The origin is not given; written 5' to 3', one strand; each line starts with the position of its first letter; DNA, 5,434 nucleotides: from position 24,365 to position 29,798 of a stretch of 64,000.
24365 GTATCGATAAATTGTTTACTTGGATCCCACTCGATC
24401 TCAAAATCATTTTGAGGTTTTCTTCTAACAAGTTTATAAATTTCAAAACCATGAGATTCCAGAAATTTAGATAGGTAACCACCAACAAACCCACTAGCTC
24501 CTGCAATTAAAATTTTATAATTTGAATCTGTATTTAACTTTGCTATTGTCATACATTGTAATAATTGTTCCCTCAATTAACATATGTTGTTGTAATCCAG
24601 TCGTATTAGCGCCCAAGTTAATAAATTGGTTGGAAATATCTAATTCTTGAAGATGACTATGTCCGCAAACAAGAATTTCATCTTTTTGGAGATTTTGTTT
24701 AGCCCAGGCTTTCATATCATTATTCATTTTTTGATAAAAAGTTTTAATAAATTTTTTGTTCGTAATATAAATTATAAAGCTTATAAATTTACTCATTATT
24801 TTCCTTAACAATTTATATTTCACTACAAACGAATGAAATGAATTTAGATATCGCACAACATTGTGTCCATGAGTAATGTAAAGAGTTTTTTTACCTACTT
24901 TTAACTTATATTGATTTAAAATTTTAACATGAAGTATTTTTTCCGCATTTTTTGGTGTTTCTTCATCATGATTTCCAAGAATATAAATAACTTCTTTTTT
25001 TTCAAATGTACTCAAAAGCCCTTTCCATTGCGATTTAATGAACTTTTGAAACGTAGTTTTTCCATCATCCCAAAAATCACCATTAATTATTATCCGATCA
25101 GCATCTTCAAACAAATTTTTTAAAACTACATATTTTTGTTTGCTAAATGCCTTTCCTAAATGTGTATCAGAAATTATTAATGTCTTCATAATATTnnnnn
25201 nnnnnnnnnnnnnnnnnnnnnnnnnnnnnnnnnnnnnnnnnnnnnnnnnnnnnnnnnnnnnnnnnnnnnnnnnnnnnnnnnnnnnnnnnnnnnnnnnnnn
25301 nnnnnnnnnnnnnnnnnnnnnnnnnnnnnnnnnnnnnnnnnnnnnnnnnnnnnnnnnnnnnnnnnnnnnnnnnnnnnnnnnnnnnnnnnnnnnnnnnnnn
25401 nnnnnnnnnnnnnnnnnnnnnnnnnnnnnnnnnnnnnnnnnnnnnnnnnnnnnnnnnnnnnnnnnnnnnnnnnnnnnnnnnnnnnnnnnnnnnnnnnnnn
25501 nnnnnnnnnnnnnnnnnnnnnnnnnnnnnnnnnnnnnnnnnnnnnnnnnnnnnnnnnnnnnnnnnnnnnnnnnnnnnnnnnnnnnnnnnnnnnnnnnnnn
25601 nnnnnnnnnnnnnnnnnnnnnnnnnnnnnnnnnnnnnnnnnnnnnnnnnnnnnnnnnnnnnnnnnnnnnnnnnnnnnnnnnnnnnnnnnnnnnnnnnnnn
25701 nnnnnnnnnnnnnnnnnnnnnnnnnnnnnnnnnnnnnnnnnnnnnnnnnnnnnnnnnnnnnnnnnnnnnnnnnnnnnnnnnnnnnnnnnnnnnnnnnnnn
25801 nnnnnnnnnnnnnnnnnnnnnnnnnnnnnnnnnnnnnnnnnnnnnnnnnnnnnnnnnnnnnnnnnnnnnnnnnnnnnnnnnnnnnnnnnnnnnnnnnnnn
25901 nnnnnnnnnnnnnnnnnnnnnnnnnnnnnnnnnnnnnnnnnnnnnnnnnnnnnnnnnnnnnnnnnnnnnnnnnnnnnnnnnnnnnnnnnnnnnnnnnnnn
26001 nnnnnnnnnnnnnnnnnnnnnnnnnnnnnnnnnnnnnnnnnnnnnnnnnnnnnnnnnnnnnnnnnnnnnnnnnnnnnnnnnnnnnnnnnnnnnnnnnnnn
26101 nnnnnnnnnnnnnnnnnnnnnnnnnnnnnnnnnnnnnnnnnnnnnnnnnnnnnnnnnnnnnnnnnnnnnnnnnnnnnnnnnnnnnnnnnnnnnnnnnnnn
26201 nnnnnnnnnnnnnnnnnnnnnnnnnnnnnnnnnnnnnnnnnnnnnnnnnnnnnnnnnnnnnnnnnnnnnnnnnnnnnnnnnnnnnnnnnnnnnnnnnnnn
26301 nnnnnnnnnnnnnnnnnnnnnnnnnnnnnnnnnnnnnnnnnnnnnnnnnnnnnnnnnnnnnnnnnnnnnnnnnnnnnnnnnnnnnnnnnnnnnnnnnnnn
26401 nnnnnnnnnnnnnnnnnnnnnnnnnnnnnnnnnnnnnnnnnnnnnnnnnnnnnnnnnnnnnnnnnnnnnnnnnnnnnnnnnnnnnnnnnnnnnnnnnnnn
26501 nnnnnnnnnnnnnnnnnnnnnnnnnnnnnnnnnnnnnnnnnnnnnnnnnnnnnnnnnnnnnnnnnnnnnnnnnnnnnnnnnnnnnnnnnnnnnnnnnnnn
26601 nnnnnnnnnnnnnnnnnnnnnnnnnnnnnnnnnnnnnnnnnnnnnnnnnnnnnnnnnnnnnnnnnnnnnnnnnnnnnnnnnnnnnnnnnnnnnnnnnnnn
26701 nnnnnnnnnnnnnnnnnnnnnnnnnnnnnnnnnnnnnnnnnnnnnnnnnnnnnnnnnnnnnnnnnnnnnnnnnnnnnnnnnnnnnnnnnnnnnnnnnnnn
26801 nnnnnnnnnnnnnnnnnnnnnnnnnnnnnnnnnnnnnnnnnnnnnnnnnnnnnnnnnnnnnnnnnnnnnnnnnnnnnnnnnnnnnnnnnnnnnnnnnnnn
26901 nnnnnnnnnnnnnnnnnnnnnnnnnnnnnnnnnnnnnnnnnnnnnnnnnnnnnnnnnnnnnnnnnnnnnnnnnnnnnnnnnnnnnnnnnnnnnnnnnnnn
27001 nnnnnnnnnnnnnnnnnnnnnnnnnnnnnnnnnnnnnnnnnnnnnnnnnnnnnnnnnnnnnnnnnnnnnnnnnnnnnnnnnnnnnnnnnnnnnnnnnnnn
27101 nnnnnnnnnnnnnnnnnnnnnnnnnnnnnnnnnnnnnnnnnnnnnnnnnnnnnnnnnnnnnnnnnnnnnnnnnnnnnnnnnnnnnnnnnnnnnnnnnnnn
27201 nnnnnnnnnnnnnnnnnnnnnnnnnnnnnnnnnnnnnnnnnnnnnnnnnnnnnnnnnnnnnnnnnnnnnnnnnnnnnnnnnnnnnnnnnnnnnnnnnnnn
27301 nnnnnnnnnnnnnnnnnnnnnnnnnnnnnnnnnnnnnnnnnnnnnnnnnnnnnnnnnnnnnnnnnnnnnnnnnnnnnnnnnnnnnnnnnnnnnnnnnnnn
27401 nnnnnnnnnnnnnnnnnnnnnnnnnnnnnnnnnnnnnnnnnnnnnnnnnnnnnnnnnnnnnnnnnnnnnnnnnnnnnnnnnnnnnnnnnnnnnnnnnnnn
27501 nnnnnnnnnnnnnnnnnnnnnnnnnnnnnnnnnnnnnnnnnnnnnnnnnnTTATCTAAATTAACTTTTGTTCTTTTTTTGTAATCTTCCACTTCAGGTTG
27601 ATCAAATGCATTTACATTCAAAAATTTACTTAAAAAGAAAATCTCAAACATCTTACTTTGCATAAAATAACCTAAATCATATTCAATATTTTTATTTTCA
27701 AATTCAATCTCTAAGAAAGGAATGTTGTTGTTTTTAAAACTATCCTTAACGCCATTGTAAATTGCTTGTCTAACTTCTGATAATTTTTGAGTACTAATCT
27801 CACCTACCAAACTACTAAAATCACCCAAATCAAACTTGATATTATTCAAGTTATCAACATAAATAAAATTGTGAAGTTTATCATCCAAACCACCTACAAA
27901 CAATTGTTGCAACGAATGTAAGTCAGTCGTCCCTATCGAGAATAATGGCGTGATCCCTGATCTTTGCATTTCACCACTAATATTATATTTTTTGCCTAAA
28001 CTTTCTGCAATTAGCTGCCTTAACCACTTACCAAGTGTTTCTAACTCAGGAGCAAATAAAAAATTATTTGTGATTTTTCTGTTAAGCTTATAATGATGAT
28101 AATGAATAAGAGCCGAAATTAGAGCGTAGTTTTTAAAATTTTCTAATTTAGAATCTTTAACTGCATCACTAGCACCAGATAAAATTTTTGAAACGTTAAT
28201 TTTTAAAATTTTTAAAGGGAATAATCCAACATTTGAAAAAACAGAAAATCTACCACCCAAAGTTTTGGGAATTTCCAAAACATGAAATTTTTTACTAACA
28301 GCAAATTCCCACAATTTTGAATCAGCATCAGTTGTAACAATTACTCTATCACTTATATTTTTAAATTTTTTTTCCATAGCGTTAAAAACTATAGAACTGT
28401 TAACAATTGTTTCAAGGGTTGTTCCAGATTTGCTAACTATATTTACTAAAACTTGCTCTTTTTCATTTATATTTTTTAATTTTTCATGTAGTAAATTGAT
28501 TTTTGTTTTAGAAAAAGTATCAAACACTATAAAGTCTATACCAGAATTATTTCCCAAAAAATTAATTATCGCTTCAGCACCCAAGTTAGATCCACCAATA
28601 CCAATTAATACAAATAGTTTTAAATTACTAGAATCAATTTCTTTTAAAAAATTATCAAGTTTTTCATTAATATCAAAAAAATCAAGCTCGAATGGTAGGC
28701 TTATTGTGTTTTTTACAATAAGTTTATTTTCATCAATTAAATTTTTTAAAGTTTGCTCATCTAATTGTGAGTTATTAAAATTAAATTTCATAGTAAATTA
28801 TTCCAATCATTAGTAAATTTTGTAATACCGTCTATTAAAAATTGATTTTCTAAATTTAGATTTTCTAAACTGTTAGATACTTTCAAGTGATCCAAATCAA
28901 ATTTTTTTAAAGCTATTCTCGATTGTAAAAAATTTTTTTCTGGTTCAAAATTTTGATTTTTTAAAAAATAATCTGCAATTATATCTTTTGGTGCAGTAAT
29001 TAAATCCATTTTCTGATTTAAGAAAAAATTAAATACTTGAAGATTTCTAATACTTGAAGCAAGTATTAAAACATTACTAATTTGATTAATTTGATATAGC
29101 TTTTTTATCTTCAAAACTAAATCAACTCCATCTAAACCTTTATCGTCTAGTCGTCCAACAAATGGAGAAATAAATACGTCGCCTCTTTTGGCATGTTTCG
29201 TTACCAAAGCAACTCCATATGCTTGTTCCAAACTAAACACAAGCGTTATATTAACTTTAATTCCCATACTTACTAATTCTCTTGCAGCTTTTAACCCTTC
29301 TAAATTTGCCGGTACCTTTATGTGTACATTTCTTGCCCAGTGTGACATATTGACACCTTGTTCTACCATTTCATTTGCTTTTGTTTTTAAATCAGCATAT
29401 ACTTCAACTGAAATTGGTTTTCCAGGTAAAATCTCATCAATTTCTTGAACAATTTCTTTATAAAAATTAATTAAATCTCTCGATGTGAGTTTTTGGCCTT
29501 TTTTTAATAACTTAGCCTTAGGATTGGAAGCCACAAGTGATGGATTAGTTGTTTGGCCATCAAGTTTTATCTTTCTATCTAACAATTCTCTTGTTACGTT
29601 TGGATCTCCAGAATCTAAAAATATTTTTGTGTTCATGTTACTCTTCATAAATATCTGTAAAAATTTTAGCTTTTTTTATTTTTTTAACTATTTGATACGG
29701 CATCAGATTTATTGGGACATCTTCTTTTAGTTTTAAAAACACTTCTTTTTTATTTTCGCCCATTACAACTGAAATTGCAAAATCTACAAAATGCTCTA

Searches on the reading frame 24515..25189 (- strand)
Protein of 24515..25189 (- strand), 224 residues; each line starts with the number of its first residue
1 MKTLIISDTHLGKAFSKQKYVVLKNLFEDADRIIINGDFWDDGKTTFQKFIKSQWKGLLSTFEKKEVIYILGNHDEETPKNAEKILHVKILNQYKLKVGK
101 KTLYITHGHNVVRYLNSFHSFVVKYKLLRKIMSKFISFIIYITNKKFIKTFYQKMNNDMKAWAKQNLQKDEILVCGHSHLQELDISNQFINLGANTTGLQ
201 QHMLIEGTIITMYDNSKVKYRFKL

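Call 58: search_protein_families(library=pfam, proteins=[window:24515-25189:-], max_evalue=0.001)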
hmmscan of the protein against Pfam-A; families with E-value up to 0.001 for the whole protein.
window:24515-25189:- (224 aa): 2 families
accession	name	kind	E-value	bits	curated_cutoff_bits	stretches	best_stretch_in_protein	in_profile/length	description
PF12850.12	Metallophos_2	-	2.4e-14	54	27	1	1-195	1-135/154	Calcineurin-like phosphoesterase superfamily domain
PF00149.33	Metallophos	-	1.5e-11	45.6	21.5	1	1-179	1-189/191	Calcineurin-like phosphoesterase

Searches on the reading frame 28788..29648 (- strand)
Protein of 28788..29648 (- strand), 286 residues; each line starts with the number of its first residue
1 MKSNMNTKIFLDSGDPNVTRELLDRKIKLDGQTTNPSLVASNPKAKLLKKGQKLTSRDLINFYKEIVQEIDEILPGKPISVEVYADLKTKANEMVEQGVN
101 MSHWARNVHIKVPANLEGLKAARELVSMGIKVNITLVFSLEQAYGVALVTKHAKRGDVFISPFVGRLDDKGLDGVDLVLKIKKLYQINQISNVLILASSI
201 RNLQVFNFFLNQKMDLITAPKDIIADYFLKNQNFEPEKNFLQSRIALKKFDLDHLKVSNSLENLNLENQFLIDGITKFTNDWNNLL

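Call 58: search_protein_families(library=pfam, proteins=[window:28788-29648:-], max_evalue=0.001)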
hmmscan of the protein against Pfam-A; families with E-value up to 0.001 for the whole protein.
window:28788-29648:- (286 aa): 1 family
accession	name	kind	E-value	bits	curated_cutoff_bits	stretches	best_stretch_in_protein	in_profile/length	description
PF00923.25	TAL_FSA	-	6.9e-44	150.7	27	1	9-285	1-281/285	Transaldolase/Fructose-6-phosphate aldolase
